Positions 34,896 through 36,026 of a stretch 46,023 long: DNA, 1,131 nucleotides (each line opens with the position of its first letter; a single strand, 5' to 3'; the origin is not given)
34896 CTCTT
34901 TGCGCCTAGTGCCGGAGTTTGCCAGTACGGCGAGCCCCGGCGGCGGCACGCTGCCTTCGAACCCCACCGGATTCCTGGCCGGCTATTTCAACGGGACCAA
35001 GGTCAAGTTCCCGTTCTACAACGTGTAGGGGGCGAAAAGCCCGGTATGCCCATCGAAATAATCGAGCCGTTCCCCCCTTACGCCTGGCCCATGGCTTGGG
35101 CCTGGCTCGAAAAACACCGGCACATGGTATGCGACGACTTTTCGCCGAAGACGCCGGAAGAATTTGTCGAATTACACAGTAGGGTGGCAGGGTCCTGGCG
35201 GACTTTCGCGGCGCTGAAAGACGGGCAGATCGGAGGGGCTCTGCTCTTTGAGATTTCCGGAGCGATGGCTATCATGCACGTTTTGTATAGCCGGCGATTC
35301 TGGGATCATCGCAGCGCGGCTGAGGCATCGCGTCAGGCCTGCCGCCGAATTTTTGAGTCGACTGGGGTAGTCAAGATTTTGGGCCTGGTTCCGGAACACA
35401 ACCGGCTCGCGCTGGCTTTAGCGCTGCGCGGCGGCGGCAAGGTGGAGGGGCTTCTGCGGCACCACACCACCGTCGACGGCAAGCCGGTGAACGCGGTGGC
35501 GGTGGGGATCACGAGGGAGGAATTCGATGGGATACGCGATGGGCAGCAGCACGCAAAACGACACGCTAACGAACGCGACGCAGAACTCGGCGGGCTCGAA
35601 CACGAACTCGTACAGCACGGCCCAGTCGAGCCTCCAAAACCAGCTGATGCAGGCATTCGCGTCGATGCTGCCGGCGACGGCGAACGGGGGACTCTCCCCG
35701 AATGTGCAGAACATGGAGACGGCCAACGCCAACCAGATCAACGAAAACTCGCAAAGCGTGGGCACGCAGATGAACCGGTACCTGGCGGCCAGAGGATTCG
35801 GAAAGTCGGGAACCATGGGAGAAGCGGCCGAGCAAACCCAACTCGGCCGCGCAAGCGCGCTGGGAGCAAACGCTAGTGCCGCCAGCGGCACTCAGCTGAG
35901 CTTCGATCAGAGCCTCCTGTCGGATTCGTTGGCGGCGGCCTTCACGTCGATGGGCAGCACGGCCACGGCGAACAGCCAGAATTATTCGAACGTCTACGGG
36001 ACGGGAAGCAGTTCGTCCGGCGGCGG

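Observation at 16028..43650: Six-copy conserved box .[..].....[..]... on the + strand immediately upstream of late genes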

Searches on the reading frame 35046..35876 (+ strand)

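Call 68: search_protein_families(library=pfam, proteins=[window:35046-35876:+], max_evalue=0.01)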
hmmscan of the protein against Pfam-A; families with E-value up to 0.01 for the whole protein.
window:35046-35876:+ (276 aa): 1 family
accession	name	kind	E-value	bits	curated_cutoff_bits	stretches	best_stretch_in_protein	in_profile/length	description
PF13302.13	Acetyltransf_3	-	0.00072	20.7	25.4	1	34-130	31-136/138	Acetyltransferase (GNAT) domain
